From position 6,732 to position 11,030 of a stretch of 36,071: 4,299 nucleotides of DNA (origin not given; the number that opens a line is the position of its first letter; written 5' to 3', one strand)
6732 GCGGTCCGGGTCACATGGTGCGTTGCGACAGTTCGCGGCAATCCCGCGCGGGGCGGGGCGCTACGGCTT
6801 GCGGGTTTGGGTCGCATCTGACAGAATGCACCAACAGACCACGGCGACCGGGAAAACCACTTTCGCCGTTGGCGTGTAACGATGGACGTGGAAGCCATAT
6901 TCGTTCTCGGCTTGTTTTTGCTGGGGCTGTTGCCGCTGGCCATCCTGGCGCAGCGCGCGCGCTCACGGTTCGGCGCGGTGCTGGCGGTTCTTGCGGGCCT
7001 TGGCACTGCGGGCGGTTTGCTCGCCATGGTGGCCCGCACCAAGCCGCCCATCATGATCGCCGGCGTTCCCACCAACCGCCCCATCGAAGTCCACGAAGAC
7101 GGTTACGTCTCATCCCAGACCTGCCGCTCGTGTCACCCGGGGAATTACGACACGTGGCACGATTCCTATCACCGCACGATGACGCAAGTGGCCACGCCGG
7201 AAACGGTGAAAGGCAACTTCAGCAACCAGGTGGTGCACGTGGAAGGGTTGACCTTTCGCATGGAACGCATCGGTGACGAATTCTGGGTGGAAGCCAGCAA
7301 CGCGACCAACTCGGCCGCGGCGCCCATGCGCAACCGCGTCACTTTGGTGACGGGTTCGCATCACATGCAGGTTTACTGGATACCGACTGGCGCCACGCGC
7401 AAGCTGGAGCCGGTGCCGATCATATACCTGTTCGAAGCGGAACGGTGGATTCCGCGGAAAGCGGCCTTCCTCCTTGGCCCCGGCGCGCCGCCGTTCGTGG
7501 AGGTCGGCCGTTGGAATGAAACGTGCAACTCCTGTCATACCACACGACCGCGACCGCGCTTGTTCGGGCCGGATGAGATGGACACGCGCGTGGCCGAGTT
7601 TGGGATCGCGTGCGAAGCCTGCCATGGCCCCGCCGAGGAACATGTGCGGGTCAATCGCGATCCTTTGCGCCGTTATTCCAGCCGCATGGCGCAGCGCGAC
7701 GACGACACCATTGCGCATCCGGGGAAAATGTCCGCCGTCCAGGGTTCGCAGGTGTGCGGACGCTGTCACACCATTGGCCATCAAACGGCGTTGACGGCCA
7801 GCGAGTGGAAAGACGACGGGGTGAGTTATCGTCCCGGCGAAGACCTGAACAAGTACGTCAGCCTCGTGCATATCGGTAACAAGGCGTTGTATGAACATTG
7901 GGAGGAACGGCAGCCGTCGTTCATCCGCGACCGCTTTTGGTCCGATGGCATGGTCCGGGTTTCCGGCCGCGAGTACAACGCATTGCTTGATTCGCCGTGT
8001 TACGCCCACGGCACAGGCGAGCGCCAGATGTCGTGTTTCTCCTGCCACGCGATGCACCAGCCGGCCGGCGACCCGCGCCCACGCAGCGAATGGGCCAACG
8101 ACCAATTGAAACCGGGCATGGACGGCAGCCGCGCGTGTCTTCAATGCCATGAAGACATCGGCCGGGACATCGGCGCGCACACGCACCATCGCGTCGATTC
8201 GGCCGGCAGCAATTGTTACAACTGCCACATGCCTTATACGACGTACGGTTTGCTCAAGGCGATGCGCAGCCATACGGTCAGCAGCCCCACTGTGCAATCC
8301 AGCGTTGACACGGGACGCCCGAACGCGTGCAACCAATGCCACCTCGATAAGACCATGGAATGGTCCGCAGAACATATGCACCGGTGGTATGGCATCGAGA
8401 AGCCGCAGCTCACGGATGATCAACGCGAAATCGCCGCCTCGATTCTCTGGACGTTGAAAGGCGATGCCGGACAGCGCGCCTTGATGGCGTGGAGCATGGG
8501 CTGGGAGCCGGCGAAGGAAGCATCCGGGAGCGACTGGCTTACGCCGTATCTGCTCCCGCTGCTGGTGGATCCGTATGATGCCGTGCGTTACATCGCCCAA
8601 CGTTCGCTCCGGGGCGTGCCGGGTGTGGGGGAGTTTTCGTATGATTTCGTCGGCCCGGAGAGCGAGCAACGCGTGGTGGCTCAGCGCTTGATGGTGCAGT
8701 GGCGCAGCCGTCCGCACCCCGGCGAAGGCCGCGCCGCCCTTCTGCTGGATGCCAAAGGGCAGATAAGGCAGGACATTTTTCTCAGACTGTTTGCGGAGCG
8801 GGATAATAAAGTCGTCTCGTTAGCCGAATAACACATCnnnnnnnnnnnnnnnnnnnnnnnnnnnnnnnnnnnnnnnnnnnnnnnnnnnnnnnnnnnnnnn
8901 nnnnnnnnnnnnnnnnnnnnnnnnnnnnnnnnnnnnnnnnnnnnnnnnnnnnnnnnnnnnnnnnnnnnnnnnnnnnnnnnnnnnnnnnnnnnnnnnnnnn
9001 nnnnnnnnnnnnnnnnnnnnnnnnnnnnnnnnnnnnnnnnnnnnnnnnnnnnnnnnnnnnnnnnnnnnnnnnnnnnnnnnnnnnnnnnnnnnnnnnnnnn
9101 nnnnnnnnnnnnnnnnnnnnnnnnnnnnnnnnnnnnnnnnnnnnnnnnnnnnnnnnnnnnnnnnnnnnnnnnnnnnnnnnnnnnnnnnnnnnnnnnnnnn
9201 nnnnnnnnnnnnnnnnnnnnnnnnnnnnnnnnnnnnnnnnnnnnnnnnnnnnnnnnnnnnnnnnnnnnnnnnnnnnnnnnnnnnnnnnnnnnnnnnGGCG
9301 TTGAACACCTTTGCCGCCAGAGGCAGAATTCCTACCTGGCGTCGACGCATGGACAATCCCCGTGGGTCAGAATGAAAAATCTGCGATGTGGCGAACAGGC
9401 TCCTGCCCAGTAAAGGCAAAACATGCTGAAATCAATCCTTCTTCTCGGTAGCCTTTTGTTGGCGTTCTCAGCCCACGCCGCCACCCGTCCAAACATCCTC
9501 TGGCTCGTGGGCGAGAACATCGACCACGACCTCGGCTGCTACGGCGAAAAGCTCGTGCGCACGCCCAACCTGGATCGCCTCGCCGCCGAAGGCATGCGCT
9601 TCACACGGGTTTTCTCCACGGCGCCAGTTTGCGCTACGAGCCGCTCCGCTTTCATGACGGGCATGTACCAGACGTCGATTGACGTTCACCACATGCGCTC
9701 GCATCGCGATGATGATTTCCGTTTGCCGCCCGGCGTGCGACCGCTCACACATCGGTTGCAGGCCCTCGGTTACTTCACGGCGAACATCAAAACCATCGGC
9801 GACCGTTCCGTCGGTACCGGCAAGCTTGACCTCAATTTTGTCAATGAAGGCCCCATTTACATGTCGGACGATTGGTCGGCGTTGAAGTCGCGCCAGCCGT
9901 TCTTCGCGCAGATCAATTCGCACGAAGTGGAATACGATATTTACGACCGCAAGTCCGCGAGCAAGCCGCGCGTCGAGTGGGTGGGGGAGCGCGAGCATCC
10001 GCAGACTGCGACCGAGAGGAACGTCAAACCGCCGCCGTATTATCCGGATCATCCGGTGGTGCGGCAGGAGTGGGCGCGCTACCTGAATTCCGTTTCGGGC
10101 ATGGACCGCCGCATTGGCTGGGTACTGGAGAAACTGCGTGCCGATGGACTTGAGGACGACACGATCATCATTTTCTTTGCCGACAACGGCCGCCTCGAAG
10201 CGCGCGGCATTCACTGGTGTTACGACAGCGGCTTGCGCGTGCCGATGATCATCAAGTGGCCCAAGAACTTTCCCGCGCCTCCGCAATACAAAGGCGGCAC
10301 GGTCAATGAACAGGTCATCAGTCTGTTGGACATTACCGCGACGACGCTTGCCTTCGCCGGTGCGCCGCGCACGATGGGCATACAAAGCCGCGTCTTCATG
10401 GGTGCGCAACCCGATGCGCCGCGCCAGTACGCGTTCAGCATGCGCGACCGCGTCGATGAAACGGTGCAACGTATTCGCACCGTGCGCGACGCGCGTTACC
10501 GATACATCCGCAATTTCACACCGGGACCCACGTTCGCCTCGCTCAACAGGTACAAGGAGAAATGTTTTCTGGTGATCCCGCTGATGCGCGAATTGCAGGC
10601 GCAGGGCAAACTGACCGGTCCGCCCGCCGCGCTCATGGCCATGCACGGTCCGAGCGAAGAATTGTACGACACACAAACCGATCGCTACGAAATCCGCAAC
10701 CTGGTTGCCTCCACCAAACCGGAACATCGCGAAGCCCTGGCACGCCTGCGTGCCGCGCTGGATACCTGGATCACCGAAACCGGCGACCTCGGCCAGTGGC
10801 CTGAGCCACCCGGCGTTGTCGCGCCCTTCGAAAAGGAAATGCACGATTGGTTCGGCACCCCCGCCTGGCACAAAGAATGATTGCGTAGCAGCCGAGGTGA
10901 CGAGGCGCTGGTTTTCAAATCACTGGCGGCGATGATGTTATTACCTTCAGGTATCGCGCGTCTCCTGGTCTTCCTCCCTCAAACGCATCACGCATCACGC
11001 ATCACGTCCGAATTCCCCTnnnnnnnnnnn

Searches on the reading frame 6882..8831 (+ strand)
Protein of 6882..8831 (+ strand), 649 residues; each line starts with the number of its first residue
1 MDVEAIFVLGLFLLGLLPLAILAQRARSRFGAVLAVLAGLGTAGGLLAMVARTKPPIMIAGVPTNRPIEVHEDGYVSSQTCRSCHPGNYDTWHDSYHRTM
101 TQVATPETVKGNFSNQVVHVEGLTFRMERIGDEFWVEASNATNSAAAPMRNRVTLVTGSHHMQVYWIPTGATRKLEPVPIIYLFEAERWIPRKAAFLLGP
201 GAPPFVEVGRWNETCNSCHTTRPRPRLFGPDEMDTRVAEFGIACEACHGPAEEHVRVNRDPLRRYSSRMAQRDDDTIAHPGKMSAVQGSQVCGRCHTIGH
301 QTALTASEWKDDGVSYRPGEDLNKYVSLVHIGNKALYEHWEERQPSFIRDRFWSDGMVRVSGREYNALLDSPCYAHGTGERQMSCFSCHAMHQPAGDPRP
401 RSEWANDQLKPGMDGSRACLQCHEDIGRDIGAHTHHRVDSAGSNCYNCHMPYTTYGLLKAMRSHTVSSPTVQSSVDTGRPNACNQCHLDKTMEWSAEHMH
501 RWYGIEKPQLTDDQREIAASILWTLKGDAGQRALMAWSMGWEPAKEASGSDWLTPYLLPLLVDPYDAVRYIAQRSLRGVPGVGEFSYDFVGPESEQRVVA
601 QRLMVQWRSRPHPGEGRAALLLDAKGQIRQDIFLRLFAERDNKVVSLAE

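Call 9: search_protein_families(library=pfam, proteins=[window:6882-8831:+])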
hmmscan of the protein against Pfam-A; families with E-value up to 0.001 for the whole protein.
window:6882-8831:+ (649 aa): 6 families
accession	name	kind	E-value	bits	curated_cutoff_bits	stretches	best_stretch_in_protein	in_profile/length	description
PF14522.11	Cytochrome_C7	-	6.7e-09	35.9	24.8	0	212-297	13-67/67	Cytochrome c7 and related cytochrome c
PF13435.11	Cytochrome_C554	-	1.7e-06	29.3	20.8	0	212-249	48-84/84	Cytochrome c554 and c-prime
PF02335.20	Cytochrom_C552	-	1.4e-05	24.7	24.1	1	440-492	242-287/438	Cytochrome c552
PF22113.1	Mtrc-MtrF_II-IV_dom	-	3.7e-05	23.7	30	0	212-312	6-104/176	Outer membrane cytochrome MtrC/MtrF-like, domains II/IV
PF14537.11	Cytochrom_c3_2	-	0.00015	22.6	25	0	214-296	8-78/79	Cytochrome c3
PF09699.15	Paired_CXXCH_1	-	0.00029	20.9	20.6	0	383-425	7-38/41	Doubled CXXCH motif (Paired_CXXCH_1)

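Call 14: find_encoding_contigs(protein=window:6882-8831:+, flank=10000, max_places=10)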
Protein window:6882-8831:+ (649 aa): no gene with exactly this product is on record in the collection.

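Call 22: find_homologous_proteins(query=window:6882-8831:+, max_evalue=1e-20)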
Query window:6882-8831:+ (649 aa): 5899 proteins with E <= 1e-20 among 8000 candidates; the best 120 are listed.
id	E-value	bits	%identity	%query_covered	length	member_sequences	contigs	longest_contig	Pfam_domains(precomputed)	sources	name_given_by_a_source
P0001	0.0e+0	1544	100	100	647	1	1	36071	PF13435.12,PF02335.21,PF14522.12,PF22113.2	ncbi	ncbi:MAG: C cytochrome precursor [Verrucomicrobiota bacterium]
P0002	4.4e-267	906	58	100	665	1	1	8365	PF09699.16,PF13435.12,PF02335.21,PF14522.12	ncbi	ncbi:MAG: multiheme c-type cytochrome [Verrucomicrobiota bacterium]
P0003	6.5e-262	889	57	100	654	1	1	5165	PF09699.16,PF13435.12,PF02335.21,PF14522.12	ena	-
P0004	5.9e-251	853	56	100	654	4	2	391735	PF09699.16,PF13435.12,PF02335.21,PF14522.12,PF22113.2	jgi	jgi:hypothetical protein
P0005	9.1e-243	826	54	97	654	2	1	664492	PF09699.16,PF13435.12,PF02335.21,PF14522.12,PF22113.2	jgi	jgi:hypothetical protein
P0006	3.0e-238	811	53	97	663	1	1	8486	PF09699.16,PF13435.12,PF02335.21,PF14522.12,PF22113.2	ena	-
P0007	2.0e-234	798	56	90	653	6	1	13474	PF09699.16,PF13435.12,PF02335.21,PF14522.12,PF22113.2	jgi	jgi:hypothetical protein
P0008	6.6e-228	777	53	100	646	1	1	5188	PF09699.16,PF13435.12,PF14522.12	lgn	-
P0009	1.5e-223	762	51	100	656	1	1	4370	PF09699.16,PF14537.12,PF14522.12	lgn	-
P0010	3.0e-222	758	51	100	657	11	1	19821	PF13435.12,PF14522.12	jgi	jgi:hypothetical protein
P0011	1.8e-220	752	51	100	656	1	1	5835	PF09699.16,PF02335.21,PF14522.12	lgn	-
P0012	2.4e-220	752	53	90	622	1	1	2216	PF13435.12,PF02335.21,PF14522.12,PF22113.2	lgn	-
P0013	4.4e-220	751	49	100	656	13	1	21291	PF09699.16,PF13435.12,PF02335.21,PF14522.12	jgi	jgi:hypothetical protein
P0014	3.5e-218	744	50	100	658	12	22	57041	PF13435.12,PF14522.12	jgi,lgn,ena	jgi:hypothetical protein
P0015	1.8e-215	735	49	100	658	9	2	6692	PF09699.16,PF13435.12,PF02335.21,PF14522.12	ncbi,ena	-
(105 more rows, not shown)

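Call 33: find_encoding_contigs(protein=P0001, flank=1000, max_places=3)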
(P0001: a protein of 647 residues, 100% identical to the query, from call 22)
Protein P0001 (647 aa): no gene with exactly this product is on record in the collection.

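Call 42: find_encoding_contigs(protein=P0002, flank=4000, max_places=2)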
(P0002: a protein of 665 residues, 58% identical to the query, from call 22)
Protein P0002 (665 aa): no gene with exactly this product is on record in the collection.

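Call 43: find_encoding_contigs(protein=P0004, flank=4000, max_places=2)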
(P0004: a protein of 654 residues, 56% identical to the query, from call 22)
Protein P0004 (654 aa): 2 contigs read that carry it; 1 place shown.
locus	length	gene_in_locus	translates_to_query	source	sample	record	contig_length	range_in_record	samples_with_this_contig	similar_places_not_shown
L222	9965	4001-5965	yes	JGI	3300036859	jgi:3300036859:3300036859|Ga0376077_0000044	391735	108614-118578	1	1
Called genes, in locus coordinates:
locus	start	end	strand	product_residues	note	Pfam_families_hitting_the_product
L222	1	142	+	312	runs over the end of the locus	PF00348:polyprenyl_synt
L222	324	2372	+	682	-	PF02518:HATPase_c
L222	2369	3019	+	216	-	PF00072:Response_reg, PF00196:GerE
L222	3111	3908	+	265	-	PF14495:Cytochrom_C550 (faint), PF00034:Cytochrom_C (faint), PF03150:CCP_MauG, PF13442:Cytochrome_CBB3 (faint), PF21419:RoxA-like_Cyt-c (weak)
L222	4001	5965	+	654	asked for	PF14522:Cytochrome_C7 (faint), PF22113:Mtrc-MtrF_II-IV_dom (faint), PF09699:Paired_CXXCH_1 (faint), PF13435:Cytochrome_C554 (faint), PF02335:Cytochrom_C552 (weak)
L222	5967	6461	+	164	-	-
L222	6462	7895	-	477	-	PF03951:Gln-synt_N, PF00120:Gln-synt_C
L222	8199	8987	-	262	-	-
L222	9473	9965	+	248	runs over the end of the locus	PF03544:TonB_C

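Call 44: find_encoding_contigs(protein=P0005, flank=4000, max_places=2)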
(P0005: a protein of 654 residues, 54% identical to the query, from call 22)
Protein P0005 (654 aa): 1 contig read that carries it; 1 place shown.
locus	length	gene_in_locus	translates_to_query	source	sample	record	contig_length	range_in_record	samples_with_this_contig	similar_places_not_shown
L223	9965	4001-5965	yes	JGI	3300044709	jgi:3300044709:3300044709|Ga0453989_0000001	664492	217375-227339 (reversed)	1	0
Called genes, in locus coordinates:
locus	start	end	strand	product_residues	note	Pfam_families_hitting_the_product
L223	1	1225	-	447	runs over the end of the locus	PF12679:ABC2_membrane_2, PF12698:ABC2_membrane_3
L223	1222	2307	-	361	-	PF00005:ABC_tran, PF13304:AAA_21, PF13732:DrrA1-3_C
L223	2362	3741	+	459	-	-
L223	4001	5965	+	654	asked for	PF14522:Cytochrome_C7 (faint), PF22113:Mtrc-MtrF_II-IV_dom (faint), PF09699:Paired_CXXCH_1 (faint), PF13435:Cytochrome_C554 (faint), PF02335:Cytochrom_C552 (weak)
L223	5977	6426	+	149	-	-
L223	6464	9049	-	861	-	PF00069:Pkinase, PF07714:PK_Tyr_Ser-Thr, PF24885:TPR_NPHP3, PF13424:TPR_12, PF17874:TPR_MalT, PF13374:TPR_10, PF13424:TPR_12, PF13374:TPR_10, +17 more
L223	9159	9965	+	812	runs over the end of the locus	PF12704:MacB_PCD, PF02687:FtsX, PF12704:MacB_PCD, PF02687:FtsX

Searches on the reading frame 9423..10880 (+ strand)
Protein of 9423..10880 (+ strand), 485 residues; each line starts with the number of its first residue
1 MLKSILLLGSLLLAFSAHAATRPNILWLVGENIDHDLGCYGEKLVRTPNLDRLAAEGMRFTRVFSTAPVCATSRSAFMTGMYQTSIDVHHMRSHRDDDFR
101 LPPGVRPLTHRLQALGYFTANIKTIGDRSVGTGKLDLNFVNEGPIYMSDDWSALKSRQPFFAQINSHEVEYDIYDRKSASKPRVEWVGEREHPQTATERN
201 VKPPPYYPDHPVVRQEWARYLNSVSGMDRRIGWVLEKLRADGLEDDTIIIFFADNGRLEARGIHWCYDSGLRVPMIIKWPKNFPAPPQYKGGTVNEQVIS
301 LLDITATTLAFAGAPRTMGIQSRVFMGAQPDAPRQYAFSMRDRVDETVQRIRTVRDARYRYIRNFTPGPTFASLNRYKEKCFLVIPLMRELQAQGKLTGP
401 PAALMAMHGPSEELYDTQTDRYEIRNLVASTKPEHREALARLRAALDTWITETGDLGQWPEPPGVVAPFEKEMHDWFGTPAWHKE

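Call 9: search_protein_families(library=pfam, proteins=[window:9423-10880:+])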
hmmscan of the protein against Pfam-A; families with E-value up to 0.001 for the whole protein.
window:9423-10880:+ (485 aa): 2 families
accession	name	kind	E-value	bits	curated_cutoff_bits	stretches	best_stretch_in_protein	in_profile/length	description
PF00884.28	Sulfatase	-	1.2e-35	123.8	25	1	23-313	1-300/301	Sulfatase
PF16347.10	SGSH_C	-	4.1e-08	34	29.3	1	265-365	10-110/154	N-sulphoglucosamine sulphohydrolase, C-terminal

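Call 20: find_encoding_contigs(protein=window:9423-10880:+, flank=10000, max_places=6)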
Protein window:9423-10880:+ (485 aa): no gene with exactly this product is on record in the collection.
